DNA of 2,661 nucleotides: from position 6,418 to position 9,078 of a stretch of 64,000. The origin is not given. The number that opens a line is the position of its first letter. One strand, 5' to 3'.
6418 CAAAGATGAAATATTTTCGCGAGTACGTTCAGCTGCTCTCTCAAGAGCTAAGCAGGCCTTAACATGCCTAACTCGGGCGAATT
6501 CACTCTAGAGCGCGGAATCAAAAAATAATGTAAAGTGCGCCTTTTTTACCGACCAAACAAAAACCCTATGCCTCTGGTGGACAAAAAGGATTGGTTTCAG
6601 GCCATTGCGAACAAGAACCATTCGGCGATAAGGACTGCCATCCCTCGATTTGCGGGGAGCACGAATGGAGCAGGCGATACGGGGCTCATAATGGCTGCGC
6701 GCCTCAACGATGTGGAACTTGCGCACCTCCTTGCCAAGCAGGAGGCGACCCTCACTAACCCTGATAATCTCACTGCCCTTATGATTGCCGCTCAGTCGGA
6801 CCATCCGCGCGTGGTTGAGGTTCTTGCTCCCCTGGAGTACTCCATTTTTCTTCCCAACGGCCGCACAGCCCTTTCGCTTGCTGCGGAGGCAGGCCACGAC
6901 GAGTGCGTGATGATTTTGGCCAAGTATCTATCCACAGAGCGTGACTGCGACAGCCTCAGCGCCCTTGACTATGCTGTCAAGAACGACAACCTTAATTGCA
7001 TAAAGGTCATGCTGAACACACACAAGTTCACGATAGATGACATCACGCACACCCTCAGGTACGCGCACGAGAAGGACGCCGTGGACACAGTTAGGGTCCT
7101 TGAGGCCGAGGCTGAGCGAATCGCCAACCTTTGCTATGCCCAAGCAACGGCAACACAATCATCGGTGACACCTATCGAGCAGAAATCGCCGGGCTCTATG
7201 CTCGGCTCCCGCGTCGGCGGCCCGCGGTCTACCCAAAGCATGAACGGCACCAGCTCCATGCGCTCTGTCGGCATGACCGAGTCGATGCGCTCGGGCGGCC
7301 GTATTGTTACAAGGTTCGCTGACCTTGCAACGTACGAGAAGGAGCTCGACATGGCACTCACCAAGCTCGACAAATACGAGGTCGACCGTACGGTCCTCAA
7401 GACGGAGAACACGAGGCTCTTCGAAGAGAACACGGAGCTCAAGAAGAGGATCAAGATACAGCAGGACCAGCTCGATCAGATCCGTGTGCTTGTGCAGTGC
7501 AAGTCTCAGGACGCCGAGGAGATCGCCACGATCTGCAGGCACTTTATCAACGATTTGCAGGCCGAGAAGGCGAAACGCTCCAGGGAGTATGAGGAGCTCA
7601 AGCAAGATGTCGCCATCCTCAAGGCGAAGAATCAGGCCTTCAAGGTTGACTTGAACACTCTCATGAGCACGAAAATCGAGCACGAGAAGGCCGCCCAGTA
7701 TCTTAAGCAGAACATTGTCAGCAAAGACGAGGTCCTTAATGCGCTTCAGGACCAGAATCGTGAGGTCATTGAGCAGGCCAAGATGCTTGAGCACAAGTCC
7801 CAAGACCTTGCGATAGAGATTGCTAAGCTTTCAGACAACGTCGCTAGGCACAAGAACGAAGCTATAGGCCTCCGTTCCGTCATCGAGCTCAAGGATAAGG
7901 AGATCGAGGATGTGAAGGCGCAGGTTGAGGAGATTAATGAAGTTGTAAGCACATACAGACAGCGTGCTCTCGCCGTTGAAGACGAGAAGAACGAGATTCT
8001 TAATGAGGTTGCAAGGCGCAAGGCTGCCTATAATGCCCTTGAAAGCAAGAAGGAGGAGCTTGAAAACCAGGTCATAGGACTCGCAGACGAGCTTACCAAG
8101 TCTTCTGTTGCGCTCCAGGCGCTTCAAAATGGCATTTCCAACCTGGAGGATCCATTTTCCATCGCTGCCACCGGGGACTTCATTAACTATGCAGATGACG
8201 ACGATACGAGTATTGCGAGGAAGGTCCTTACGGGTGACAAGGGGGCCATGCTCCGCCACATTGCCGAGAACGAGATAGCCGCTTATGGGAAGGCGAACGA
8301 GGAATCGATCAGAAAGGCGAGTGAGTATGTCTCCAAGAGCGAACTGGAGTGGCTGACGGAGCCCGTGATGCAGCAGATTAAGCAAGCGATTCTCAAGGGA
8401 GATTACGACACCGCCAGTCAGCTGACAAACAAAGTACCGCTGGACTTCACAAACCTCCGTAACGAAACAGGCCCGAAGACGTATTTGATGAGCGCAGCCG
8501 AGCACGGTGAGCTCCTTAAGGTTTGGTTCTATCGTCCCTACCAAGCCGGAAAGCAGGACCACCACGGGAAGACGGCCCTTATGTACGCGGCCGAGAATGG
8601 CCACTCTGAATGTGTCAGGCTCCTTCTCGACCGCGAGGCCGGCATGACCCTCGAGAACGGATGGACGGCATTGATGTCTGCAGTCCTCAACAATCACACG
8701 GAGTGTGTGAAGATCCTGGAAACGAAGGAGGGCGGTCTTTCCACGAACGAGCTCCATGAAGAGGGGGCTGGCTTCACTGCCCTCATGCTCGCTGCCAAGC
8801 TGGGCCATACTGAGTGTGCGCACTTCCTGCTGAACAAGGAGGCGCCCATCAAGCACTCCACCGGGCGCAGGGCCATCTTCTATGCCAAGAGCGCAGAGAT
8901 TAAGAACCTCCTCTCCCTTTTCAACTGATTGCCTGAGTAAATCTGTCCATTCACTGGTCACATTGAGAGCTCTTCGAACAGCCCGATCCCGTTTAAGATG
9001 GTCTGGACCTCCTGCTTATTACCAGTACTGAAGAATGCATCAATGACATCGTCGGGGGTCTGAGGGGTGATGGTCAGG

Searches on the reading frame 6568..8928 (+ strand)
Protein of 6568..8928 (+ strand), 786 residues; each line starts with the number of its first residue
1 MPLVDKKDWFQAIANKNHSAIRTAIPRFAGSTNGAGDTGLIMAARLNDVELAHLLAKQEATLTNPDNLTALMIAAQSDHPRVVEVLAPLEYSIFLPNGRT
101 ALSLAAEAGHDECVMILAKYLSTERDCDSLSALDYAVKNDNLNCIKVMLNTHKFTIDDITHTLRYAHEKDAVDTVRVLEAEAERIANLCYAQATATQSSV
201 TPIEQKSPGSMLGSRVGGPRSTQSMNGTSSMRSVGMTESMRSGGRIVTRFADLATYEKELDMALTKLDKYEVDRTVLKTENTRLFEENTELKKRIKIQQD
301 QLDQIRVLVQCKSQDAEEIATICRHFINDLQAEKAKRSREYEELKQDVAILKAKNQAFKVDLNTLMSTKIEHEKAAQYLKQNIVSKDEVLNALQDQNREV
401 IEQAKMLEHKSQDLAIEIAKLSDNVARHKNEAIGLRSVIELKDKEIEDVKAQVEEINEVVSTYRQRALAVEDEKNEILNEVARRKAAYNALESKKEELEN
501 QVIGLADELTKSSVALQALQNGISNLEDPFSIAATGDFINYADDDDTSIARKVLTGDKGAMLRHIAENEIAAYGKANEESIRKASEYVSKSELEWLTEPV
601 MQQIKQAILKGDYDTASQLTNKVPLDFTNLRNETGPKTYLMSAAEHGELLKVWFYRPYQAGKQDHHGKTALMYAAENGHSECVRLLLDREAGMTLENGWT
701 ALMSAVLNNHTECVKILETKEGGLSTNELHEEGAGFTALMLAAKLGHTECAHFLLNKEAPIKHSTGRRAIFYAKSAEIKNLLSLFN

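Call 11: find_encoding_contigs(protein=window:6568-8928:+, flank=10000)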
Protein window:6568-8928:+ (786 aa): 24 contigs read that carry it; 2 places shown.
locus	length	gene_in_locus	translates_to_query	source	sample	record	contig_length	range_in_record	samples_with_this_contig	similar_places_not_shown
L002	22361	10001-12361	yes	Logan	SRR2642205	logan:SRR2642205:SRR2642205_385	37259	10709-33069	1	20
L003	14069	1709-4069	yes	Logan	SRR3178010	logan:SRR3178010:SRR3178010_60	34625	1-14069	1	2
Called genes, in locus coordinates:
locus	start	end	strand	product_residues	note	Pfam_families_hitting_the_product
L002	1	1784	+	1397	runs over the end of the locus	-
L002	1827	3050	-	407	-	PF00348:polyprenyl_synt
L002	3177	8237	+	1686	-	-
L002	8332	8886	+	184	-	PF00069:Pkinase, PF07714:PK_Tyr_Ser-Thr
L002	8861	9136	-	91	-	-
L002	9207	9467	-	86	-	-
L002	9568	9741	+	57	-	PF00023:Ank (faint), PF12796:Ank_2, PF13637:Ank_4 (weak)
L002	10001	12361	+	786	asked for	PF12796:Ank_2, PF13637:Ank_4 (faint), PF13606:Ank_3 (faint), PF13857:Ank_5 (faint), PF12796:Ank_2, PF00023:Ank (weak), PF12796:Ank_2 (weak)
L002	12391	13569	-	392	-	-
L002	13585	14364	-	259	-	-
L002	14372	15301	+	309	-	PF04046:PSP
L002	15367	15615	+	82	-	PF18265:Nas2_N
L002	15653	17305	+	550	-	PF02163:Peptidase_M50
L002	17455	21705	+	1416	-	PF07885:Ion_trans_2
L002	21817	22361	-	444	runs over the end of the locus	PF13870:CCDC113_CCDC96_CC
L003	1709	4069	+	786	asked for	PF12796:Ank_2, PF13637:Ank_4 (faint), PF13606:Ank_3 (faint), PF13857:Ank_5 (faint), PF12796:Ank_2, PF00023:Ank (weak), PF12796:Ank_2 (weak)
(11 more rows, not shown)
